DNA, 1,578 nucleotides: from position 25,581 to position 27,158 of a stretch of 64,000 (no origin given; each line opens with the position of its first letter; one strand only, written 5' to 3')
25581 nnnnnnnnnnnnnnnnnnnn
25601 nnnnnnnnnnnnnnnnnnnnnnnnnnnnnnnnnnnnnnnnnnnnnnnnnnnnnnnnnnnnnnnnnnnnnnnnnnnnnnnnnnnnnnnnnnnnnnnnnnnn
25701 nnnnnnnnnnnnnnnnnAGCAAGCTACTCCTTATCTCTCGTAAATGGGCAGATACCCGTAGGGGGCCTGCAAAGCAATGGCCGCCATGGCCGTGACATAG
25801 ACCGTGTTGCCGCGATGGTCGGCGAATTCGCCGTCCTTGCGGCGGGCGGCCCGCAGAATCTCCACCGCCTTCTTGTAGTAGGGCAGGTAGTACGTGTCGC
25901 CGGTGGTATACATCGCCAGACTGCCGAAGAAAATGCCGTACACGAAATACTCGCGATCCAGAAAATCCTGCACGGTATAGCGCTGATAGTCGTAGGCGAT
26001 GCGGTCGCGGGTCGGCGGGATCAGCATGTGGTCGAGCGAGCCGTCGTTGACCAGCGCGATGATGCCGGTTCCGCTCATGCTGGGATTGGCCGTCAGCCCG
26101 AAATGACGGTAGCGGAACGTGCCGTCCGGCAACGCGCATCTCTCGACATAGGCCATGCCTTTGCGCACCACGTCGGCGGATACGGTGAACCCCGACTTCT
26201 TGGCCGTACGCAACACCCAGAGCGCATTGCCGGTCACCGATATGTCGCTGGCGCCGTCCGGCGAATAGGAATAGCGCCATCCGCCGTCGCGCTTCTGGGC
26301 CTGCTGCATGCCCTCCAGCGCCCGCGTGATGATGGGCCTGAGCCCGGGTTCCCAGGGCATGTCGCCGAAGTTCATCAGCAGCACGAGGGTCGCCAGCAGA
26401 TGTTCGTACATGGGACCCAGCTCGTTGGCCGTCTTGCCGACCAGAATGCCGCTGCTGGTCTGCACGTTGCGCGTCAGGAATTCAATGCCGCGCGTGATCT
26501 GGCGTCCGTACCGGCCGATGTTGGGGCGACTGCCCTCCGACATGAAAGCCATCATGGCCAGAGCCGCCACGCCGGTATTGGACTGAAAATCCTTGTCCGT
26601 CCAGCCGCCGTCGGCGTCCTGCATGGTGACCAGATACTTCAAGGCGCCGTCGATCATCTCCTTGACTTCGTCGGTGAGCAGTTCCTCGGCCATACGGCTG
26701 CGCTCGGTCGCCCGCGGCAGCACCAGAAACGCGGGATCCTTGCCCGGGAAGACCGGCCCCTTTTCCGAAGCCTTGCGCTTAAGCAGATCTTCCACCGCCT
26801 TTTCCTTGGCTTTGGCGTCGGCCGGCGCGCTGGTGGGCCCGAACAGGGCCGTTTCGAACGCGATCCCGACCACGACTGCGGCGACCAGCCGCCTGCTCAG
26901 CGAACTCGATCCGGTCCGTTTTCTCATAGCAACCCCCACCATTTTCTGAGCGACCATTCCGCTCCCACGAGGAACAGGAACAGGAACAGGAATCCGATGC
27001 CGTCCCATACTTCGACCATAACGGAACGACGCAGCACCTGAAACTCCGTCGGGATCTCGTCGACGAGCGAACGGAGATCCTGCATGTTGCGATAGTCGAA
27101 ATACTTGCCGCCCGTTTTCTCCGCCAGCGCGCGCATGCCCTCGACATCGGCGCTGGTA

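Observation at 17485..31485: Eight-gene MoxR/vWA (Bat-like) operon carrying unusual accessory modules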

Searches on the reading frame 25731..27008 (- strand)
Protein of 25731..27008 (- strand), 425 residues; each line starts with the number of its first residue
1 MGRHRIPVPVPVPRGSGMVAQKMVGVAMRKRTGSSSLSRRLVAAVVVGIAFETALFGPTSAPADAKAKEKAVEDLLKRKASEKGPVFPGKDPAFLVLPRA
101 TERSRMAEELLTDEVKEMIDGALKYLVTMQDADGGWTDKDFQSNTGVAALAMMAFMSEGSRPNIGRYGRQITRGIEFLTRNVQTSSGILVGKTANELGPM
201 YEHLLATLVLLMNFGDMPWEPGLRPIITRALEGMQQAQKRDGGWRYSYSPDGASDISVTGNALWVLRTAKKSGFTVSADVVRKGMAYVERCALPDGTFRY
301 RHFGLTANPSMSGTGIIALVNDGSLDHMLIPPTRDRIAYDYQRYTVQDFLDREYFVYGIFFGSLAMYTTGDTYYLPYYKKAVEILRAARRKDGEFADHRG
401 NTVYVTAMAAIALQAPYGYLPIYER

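Call 4: search_protein_families(library=pfam, proteins=[window:25731-27008:-], max_evalue=0.01)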
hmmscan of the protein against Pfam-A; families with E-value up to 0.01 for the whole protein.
window:25731-27008:- (425 aa): 2 families
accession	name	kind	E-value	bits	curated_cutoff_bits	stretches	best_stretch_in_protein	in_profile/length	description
PF13243.12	SQHop_cyclase_C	-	3.6e-10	39.8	26.1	1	169-309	159-295/319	Squalene-hopene cyclase C-terminal domain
PF13249.12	SQHop_cyclase_N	-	0.0036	17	26.2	0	227-268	47-86/291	Squalene-hopene cyclase N-terminal domain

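Call 5: search_protein_families(library=ncbifam, proteins=[window:25731-27008:-], max_evalue=0.01)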
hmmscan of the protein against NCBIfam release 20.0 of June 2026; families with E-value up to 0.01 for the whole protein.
window:25731-27008:- (425 aa): 4 families
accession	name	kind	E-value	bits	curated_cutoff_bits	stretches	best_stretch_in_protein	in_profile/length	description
TIGR01787.1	squalene_cyclas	subfamily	5.6e-11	41.8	322.7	1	224-309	507-598/622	squalene/oxidosqualene cyclases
TIGR01507.1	hopene_cyclase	equivalog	8.6e-08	31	431.1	1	169-309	474-611/640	squalene--hopene cyclase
NF053823.1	SCO2321_fam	equivalog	4.2e-07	29.2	300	0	227-285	121-177/405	SCO2321 family membrane protein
TIGR03463.1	osq_cycl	subfamily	0.00031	19.2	851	0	144-297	452-601/634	2,3-oxidosqualene cyclase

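Call 36: find_homologous_proteins(query=window:25731-26927:-)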
Query window:25731-26927:- (398 aa): 185 proteins with E <= 0.001 among 8000 candidates; the best 120 are listed.
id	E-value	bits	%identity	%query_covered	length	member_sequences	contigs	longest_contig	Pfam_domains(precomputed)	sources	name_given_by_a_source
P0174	3.2e-265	897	100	100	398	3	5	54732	PF13243.13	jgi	jgi:hypothetical protein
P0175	1.2e-181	622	75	90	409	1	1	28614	PF13243.13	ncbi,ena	-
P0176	3.4e-180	617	69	98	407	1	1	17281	PF13243.13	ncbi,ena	-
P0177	4.4e-172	590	70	91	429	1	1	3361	PF13243.13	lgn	-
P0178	2.4e-171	588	70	91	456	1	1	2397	PF13243.13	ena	-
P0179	9.1e-162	556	65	91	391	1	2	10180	PF07678.21,PF13243.13,PF00432.28,PF13249.13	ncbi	-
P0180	4.1e-159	548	63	93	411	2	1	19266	PF13243.13,PF13249.13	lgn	-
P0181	1.6e-158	546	65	92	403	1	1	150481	PF13243.13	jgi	jgi:hypothetical protein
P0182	6.6e-157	540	66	91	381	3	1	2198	PF13243.13,PF00432.28,PF13249.13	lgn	-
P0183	3.5e-156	538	65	91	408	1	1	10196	PF13243.13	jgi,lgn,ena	-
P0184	7.8e-156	537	65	91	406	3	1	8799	PF13243.13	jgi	jgi:hypothetical protein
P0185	8.9e-156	537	65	90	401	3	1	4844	PF13243.13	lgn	-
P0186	3.0e-154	532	63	91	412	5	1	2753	PF13243.13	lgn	-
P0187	8.7e-152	524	63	92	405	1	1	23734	PF13243.13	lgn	-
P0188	1.5e-146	506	59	92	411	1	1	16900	PF13243.13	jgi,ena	-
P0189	1.1e-144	500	61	89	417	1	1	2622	PF13243.13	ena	-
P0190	1.7e-144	500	56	100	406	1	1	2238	PF13243.13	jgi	jgi:hypothetical protein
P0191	1.7e-144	500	56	97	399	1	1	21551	PF13243.13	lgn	-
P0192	2.4e-144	499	59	91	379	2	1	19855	PF13243.13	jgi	-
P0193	2.6e-144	499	56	100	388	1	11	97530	PF13243.13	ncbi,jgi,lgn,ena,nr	ncbi:MAG: hypothetical protein QGF00_13465 [Planctomycetota bacterium]|jgi:hypothetical protein|nr:h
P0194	2.6e-144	499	56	100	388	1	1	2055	PF13243.13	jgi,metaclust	metaclust:\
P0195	3.7e-144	499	56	98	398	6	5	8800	PF13243.13,PF00432.28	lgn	-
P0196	3.8e-144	498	56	96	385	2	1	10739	PF13243.13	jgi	-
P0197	5.9e-144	498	60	88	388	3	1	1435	PF13243.13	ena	-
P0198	6.2e-144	498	56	100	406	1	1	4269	PF13243.13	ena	-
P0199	9.1e-144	497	56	100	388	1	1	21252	PF13243.13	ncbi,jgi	-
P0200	9.2e-144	497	56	100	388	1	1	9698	PF13243.13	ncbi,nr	ncbi:MAG: hypothetical protein QF437_01965 [Planctomycetota bacterium]|nr:hypothetical protein [Plan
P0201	9.4e-144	497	59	92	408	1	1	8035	PF13243.13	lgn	-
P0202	1.3e-143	497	56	100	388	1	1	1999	PF13243.13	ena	-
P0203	1.7e-143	496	57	96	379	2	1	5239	PF13243.13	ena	-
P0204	2.4e-143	496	60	88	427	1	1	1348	PF13243.13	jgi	jgi:hypothetical protein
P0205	2.5e-143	496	59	92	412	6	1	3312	PF13243.13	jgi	jgi:hypothetical protein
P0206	3.8e-143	495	59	89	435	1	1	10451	PF13243.13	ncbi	-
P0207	4.3e-143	495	58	91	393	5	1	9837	PF13243.13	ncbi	-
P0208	8.3e-143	494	59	89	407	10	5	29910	PF13243.13,PF00432.28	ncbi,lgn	-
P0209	2.7e-142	492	60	88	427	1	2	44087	PF13243.13,PF00432.28,PF13249.13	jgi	jgi:Prenyltransferase and squalene oxidase repeat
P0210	3.1e-142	492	55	97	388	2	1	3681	PF13243.13,PF00432.28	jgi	jgi:hypothetical protein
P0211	4.0e-142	492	61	88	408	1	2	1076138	PF13243.13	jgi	jgi:Prenyltransferase and squalene oxidase repeat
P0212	5.2e-142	491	59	91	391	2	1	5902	PF13243.13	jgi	-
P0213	1.2e-141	490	59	88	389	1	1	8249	PF13243.13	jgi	jgi:hypothetical protein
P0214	2.1e-141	489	59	91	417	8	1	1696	PF13243.13,PF00432.28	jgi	jgi:hypothetical protein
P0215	2.2e-141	489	59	91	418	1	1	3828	PF13243.13,PF00432.28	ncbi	-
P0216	3.2e-141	489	59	91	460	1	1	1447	PF13243.13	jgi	-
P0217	4.1e-141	488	59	88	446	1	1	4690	PF13243.13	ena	-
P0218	5.0e-141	488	58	91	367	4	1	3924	PF13243.13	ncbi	-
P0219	8.4e-141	487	58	93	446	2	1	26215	PF13243.13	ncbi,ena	-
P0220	1.0e-140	487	57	92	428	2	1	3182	PF13243.13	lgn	-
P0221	1.0e-140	487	55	96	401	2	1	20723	PF13243.13,PF00432.28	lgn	-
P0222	1.7e-140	487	55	98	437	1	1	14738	PF13243.13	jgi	jgi:hypothetical protein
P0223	1.8e-140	486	54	97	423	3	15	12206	PF13243.13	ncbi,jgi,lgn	jgi:hypothetical protein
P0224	1.9e-140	486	56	95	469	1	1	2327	PF13243.13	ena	-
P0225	2.0e-140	486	58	91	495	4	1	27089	PF13243.13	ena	-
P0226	2.8e-140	486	59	89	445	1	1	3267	PF13243.13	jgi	jgi:hypothetical protein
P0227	2.9e-140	486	58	91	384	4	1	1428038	PF13243.13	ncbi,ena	-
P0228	3.5e-140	485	56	97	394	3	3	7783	PF13243.13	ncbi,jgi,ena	jgi:hypothetical protein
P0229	3.9e-140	485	59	89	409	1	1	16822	PF13243.13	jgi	jgi:hypothetical protein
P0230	3.9e-140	485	54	99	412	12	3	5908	PF13243.13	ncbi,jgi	ncbi:MAG: hypothetical protein ACI9G1_003910 [Pirellulaceae bacterium]|jgi:hypothetical protein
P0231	4.1e-140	485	56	96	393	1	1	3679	PF13243.13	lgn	-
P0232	6.2e-140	485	58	89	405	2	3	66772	PF13243.13,PF00432.28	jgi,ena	-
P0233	8.2e-140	484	59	90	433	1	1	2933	PF13243.13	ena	-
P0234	9.4e-140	484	57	91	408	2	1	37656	PF13243.13,PF00432.28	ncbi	-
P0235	9.7e-140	484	58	92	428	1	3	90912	PF13243.13,PF00432.28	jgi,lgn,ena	-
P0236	2.6e-139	483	56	96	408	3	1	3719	PF13243.13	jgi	jgi:hypothetical protein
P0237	2.7e-139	483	59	89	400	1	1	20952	PF13243.13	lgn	-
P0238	4.2e-139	482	55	96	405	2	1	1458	PF13243.13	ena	-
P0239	5.4e-139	482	57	92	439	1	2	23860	PF13243.13,PF00432.28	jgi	jgi:hypothetical protein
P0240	8.1e-139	481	54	99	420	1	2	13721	PF13243.13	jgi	jgi:hypothetical protein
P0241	8.7e-139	481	59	92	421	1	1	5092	PF13243.13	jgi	jgi:hypothetical protein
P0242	9.4e-139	481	54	99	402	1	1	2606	PF13243.13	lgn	-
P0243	1.9e-138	480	57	92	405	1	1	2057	PF13243.13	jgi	-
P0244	2.2e-138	480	57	91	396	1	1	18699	PF07678.21,PF13243.13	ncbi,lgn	ncbi:MAG: prenyltransferase/squalene oxidase repeat-containing protein [Planctomycetota bacterium]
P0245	2.3e-138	479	54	98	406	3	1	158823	PF13243.13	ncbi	-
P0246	2.9e-138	479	58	89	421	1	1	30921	PF13243.13,PF00432.28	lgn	-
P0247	3.8e-138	479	58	90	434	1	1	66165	PF13243.13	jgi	jgi:hypothetical protein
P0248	3.9e-138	479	58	90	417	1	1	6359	PF13243.13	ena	-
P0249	9.0e-138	478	57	90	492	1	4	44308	PF13243.13,PF00432.28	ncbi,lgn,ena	-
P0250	1.8e-137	477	57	92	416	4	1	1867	PF13243.13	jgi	-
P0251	2.9e-137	476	57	91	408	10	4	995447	PF13243.13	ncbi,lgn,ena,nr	ncbi:MAG: terpene cyclase/mutase family protein [Planctomycetes bacterium]|nr:terpene cyclase/mutase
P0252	5.9e-137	475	57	90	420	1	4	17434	PF13243.13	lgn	-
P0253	9.3e-137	474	57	92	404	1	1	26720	PF13243.13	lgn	-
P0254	9.5e-137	474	58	88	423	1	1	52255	PF13243.13,PF00432.28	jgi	jgi:hypothetical protein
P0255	1.0e-136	474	57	92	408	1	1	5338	PF13243.13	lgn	-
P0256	1.0e-136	474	56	89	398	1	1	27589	PF13243.13,PF00432.28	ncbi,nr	ncbi:MAG: terpene cyclase/mutase family protein [Planctomycetes bacterium]|nr:terpene cyclase/mutase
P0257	1.5e-136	474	56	92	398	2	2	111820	PF13243.13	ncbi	ncbi:MAG: prenyltransferase/squalene oxidase repeat-containing protein [Planctomycetales bacterium]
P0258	2.7e-136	473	56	92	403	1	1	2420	PF13243.13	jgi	jgi:hypothetical protein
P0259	7.7e-136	471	57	92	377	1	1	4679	PF13243.13,PF00432.28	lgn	-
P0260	8.3e-136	471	53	97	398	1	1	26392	PF13243.13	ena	-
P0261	8.6e-136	471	55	92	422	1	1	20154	PF13243.13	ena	-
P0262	1.1e-135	471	56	89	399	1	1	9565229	PF13243.13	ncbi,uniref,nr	ncbi:prenyltransferase/squalene oxidase repeat-containing protein [Lignipirellula cremea]|uniref:Pre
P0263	2.5e-135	469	55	92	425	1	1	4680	PF13243.13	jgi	jgi:hypothetical protein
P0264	3.3e-135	469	57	92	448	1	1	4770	PF13243.13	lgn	-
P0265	3.3e-135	469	53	97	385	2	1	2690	PF13243.13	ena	-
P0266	3.0e-134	466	54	97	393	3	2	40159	PF13243.13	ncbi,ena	-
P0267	4.2e-134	465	55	93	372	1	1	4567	PF13243.13,PF00432.28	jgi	jgi:hypothetical protein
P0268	5.4e-134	465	59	87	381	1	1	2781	PF13243.13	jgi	jgi:hypothetical protein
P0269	9.4e-134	464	56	92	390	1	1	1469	PF13243.13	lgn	-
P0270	3.3e-133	462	55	93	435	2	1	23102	PF13243.13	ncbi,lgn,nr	ncbi:MAG: prenyltransferase/squalene oxidase repeat-containing protein [Phycisphaerae bacterium]|nr:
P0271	4.9e-133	462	55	92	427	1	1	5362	PF13243.13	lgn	-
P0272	6.6e-133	461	56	91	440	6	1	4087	PF13243.13,PF00432.28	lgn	-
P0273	5.4e-132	458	55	92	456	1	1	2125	PF13243.13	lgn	-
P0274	5.5e-132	458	55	92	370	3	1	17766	PF13243.13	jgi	jgi:hypothetical protein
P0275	1.3e-131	457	51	98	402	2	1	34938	PF13243.13,PF00432.28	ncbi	-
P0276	1.5e-131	457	55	96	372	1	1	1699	PF13243.13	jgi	jgi:Prenyltransferase and squalene oxidase repeat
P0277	1.7e-131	457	56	89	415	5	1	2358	PF13243.13,PF00432.28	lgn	-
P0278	6.5e-131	455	54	91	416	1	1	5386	PF13243.13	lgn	-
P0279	6.8e-131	455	54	87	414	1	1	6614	PF13243.13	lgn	-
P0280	7.5e-131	455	52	97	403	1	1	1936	PF13243.13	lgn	-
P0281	8.4e-131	455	54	86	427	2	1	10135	PF13243.13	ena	-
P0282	1.4e-130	454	61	80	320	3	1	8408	PF13243.13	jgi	-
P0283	3.0e-130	453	58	86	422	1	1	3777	PF13243.13,PF00432.28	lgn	-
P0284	3.7e-130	452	54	92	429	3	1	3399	PF13243.13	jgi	-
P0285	5.4e-130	452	52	90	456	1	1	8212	PF07678.21,PF13243.13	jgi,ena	-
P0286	1.3e-129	451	54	92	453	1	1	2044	PF13243.13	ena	-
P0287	8.0e-129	448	54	87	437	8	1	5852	PF13243.13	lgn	-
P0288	1.6e-127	444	54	87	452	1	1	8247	PF13243.13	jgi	jgi:hypothetical protein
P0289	9.9e-127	441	52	90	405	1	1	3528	PF13243.13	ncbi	-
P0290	2.8e-126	440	58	80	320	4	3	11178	PF13243.13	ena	-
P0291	8.4e-126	438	52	92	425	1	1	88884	PF13243.13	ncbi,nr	ncbi:MAG: hypothetical protein BIFFINMI_03911 [Phycisphaerae bacterium]|nr:hypothetical protein [Phy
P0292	1.6e-125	437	59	80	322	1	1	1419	PF13243.13,PF00432.28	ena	-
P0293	1.3e-124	434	53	89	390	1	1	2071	PF13243.13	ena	-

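Call 37: find_encoding_contigs(protein=P0262, flank=10000, max_places=1)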
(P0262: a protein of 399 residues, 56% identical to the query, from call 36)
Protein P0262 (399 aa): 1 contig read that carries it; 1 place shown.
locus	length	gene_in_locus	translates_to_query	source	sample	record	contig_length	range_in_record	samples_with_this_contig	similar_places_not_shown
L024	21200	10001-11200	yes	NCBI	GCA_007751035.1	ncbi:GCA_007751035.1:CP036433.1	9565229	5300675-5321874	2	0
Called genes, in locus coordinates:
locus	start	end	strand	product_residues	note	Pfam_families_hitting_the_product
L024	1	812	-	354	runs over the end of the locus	PF08450:SGL, PF03088:Str_synth (faint)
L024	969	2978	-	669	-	PF02824:TGS, PF07973:tRNA_SAD, PF00587:tRNA-synt_2b, PF03129:HGTP_anticodon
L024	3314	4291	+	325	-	PF12127:FloA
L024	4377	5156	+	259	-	PF03781:FGE-sulfatase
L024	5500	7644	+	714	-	PF07584:BatA, PF13519:VWA_2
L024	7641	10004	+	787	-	PF24157:DUF7408 (weak)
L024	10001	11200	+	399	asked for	PF13243:SQHop_cyclase_C (faint)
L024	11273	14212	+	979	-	PF01436:NHL (faint), PF08450:SGL (faint)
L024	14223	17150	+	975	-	-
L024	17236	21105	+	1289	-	-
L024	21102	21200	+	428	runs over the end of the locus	PF08305:NPCBM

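Call 54: search_solved_structures(query=A4, max_evalue=0.01)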
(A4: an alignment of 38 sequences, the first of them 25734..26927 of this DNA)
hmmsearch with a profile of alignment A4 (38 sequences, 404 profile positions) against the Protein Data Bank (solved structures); distinct sequences matched with E-value up to 0.01: 10.
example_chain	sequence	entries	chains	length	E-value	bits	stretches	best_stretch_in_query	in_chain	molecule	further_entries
2sqc_A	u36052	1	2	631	3.2e-09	39.2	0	200-276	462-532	SQUALENE-HOPENE CYCLASE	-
3sqc_A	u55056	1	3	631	3.2e-09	39.2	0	200-276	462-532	SQUALENE--HOPENE CYCLASE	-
1gsz_A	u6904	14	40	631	4.1e-09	38.8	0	200-276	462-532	SQUALENE--HOPENE CYCLASE | SQUALENE-HOPENE CYCLASE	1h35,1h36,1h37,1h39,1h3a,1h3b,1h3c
7xqz_A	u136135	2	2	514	2.7e-07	32.8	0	97-161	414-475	SQHop_cyclase_C domain-containing protein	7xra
8zg5_A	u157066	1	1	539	3.4e-07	32.5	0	97-161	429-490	Squalene cyclase C-terminal domain-containing protein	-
7xq4_A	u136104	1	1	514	4.8e-07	32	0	97-161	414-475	SQHop_cyclase_C domain-containing protein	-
7xr7_A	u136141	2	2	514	5e-07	31.9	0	97-161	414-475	SQHop_cyclase_C domain-containing protein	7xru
8zg1_A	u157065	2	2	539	5.3e-07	31.9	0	97-161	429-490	Squalene cyclase C-terminal domain-containing protein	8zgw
8zg0_A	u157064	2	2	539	5.5e-07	31.8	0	97-161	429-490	Squalene cyclase C-terminal domain-containing protein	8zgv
8paj_A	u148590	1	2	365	0.0011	20.9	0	100-166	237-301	Squalene-hopene/tetraprenyl-beta-curcumene cyclase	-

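Call 65: search_protein_families(library=padloc, proteins=[window:25731-26927:-], max_evalue=0.001)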
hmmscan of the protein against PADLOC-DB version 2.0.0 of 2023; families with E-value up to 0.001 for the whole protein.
window:25731-26927:- (398 aa): 0 families
